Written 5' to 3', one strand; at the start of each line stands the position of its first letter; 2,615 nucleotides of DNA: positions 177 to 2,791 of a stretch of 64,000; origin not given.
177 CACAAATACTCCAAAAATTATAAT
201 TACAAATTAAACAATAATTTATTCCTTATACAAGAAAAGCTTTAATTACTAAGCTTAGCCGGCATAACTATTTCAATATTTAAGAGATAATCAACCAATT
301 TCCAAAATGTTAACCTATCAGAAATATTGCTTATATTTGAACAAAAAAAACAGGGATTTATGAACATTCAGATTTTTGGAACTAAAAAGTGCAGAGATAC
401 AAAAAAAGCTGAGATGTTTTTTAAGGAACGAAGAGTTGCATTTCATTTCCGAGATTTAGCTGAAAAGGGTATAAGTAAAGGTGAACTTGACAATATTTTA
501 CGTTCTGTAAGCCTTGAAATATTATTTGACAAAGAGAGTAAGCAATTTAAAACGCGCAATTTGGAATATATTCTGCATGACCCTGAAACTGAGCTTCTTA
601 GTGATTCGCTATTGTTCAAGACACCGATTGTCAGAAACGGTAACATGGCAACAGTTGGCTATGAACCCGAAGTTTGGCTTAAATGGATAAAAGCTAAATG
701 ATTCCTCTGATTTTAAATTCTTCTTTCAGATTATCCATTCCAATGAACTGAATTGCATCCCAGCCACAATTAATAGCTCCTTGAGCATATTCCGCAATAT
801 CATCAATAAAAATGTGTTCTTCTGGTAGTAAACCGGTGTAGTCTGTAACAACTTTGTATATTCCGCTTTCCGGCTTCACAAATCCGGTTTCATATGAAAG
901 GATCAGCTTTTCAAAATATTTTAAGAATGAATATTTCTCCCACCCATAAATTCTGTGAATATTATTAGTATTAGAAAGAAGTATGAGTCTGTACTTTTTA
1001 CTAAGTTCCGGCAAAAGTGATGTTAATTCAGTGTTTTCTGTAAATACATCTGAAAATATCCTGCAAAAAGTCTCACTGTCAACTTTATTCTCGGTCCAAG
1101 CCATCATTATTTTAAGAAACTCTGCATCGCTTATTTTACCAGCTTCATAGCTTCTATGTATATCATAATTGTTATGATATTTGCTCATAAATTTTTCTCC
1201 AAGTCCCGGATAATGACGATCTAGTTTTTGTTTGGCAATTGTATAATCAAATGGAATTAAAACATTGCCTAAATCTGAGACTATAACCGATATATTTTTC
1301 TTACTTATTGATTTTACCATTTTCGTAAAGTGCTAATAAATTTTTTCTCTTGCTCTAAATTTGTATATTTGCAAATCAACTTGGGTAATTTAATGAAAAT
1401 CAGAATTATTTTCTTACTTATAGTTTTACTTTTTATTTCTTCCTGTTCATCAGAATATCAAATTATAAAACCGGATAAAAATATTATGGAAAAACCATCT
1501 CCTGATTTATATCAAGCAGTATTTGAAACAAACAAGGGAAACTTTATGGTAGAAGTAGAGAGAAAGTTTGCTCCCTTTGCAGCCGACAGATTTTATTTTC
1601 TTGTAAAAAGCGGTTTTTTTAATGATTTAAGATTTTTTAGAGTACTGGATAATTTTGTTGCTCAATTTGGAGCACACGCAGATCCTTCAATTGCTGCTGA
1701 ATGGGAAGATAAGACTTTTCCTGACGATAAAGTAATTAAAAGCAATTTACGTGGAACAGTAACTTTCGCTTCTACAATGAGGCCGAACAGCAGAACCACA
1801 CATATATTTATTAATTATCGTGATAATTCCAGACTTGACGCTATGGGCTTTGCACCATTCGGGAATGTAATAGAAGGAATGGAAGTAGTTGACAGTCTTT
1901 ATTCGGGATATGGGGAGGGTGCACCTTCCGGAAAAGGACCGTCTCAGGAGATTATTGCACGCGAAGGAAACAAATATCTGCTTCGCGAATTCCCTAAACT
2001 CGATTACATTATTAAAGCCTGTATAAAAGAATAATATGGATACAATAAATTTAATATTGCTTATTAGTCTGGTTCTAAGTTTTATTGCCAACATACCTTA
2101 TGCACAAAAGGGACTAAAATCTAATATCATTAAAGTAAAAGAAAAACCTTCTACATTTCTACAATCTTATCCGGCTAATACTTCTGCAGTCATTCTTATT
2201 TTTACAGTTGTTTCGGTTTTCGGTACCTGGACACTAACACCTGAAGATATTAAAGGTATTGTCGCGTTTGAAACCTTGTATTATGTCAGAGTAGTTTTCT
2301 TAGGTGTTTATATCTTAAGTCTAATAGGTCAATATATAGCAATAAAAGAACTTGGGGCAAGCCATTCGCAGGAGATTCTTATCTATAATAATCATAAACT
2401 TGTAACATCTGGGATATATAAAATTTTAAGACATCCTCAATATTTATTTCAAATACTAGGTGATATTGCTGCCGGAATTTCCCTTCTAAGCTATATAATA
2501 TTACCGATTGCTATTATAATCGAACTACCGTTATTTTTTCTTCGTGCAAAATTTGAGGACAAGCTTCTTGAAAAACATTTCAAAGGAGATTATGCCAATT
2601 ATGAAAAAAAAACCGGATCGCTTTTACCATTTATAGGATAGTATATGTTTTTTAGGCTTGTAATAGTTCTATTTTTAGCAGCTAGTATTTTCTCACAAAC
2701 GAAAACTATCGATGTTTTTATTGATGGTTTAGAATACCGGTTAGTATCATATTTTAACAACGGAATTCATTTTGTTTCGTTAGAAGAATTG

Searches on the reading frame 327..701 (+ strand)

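Call 54: search_protein_families(library=pfam, proteins=[window:327-701:+], max_evalue=0.001)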
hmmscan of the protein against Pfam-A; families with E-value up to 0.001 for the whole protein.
window:327-701:+ (124 aa): 1 family
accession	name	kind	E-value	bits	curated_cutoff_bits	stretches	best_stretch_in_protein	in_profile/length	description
PF03960.21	ArsC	-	5.2e-05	23.9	24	1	17-119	1-78/79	ArsC family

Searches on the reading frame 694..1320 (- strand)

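Call 54: search_protein_families(library=pfam, proteins=[window:694-1320:-], max_evalue=0.001)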
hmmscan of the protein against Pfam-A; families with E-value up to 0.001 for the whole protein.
window:694-1320:- (208 aa): 2 families
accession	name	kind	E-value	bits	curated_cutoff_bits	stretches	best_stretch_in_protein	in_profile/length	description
PF13419.12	HAD_2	-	2.1e-06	28.4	23.8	1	92-190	77-176/178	Haloacid dehalogenase-like hydrolase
PF00702.32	Hydrolase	-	0.00077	20.3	26.4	0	102-186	106-191/191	haloacid dehalogenase-like hydrolase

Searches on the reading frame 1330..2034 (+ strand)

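Call 54: search_protein_families(library=pfam, proteins=[window:1330-2034:+], max_evalue=0.001)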
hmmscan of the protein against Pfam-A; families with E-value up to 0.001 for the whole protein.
window:1330-2034:+ (234 aa): 1 family
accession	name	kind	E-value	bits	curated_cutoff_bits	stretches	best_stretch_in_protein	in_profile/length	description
PF00160.26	Pro_isomerase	-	5.3e-24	85.7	21.7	1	65-193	4-140/159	Cyclophilin type peptidyl-prolyl cis-trans isomerase/CLD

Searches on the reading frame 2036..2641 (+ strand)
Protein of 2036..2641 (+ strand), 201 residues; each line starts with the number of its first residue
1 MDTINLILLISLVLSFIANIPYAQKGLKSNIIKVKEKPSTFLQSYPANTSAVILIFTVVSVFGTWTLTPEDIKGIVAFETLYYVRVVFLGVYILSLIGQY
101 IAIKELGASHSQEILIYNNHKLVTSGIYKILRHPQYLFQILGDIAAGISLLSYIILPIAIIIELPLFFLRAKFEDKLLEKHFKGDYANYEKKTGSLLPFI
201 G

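Call 54: search_protein_families(library=pfam, proteins=[window:2036-2641:+], max_evalue=0.001)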
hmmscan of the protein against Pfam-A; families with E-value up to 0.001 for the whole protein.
window:2036-2641:+ (201 aa): 2 families
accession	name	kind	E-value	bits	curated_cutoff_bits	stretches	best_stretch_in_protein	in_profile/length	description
PF04140.19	ICMT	-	6.1e-14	52.6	24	1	89-179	2-94/95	Isoprenylcysteine carboxyl methyltransferase (ICMT) family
PF04191.18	PEMT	-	5.4e-09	36.9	25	1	113-183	33-103/105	Phospholipid methyltransferase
